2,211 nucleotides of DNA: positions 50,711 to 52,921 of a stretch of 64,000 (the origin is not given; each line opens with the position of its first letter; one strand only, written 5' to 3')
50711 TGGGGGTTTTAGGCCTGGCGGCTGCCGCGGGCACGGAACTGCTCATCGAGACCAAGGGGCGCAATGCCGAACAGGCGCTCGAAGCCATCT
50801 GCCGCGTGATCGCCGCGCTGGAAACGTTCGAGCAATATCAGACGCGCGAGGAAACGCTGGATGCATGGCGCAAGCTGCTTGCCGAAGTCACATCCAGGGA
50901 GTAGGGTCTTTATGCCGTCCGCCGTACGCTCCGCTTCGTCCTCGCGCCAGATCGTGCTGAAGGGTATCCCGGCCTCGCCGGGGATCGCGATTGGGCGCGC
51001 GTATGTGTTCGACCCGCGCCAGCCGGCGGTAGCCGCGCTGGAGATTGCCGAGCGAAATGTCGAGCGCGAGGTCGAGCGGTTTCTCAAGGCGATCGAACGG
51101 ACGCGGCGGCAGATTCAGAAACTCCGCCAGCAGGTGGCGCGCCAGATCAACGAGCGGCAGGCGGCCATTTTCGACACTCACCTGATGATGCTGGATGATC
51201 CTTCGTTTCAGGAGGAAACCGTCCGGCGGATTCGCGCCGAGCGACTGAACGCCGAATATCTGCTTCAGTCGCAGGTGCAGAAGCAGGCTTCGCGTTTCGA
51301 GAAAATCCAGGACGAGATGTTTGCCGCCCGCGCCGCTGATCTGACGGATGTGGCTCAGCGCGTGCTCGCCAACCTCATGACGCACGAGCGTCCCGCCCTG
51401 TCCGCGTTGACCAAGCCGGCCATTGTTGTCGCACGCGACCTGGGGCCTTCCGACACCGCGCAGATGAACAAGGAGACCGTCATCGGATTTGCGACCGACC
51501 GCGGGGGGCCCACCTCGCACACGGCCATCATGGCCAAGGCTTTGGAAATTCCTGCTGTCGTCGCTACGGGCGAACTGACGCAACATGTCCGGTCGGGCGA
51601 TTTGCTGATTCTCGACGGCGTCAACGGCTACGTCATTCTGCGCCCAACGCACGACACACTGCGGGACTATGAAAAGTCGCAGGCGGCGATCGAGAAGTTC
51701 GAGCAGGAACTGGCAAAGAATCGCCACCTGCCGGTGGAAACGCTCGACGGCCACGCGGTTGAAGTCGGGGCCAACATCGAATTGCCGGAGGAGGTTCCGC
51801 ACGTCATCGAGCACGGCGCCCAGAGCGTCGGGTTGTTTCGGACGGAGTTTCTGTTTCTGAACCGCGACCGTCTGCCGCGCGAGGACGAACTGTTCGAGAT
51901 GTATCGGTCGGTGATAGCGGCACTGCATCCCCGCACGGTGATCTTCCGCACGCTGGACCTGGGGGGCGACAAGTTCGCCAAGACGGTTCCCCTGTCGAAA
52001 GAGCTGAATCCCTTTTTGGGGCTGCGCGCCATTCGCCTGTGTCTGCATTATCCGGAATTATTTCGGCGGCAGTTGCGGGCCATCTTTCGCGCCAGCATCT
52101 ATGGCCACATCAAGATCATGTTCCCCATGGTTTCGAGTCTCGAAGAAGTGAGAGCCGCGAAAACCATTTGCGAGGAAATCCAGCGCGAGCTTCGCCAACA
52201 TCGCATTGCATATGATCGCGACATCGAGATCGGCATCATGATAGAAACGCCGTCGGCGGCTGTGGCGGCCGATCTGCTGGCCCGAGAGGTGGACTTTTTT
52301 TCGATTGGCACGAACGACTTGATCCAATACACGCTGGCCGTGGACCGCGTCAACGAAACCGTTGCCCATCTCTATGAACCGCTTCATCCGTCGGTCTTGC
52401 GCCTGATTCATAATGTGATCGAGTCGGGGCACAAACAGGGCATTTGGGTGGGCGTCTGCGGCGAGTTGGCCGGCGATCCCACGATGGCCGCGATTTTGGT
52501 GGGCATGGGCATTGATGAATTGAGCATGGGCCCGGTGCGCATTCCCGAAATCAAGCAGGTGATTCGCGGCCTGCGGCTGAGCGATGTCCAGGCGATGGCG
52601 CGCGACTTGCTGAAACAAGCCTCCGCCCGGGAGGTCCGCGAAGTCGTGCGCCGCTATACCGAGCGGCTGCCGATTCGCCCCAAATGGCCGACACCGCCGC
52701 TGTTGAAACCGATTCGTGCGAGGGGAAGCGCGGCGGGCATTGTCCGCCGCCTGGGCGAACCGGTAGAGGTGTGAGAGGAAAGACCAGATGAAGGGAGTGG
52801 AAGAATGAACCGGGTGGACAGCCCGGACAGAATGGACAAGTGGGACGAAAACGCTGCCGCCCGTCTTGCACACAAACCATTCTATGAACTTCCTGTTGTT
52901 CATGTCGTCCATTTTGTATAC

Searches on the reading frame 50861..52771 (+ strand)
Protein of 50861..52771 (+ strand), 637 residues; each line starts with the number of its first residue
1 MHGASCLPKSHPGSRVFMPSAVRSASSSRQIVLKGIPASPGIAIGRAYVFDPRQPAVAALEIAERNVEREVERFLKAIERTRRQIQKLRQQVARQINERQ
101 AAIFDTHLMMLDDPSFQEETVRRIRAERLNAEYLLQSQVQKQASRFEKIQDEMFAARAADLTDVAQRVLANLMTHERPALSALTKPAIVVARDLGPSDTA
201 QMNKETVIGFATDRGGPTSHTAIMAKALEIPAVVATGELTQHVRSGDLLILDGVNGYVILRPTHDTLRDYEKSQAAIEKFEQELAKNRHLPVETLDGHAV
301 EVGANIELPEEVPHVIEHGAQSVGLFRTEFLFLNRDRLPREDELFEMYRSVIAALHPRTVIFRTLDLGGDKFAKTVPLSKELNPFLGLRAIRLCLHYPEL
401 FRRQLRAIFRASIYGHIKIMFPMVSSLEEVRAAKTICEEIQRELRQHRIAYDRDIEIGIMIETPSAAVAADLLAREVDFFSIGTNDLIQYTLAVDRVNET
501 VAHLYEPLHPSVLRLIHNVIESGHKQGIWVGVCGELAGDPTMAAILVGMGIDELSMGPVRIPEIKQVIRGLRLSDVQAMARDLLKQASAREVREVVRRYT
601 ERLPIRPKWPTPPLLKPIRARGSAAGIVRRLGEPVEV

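Call 8: search_protein_families(library=pfam, proteins=[window:50861-52771:+])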
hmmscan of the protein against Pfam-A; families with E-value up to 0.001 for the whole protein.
window:50861-52771:+ (637 aa): 4 families
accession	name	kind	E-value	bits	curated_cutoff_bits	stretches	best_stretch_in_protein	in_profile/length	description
PF02896.24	PEP-utilizers_C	-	4e-119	397.6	22.8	1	282-570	2-290/293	PEP-utilising enzyme, PEP-binding domain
PF05524.18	PEP-utilisers_N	-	1e-33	116.5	24.4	1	34-157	1-121/121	PEP-utilising enzyme, N-terminal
PF00391.29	PEP-utilizers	-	1.4e-23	82.7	23.1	1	184-256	2-72/72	PEP-utilising enzyme, mobile domain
PF03328.21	HpcH_HpaI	-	0.00023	20.9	25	1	415-488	84-155/221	HpcH/HpaI aldolase/citrate lyase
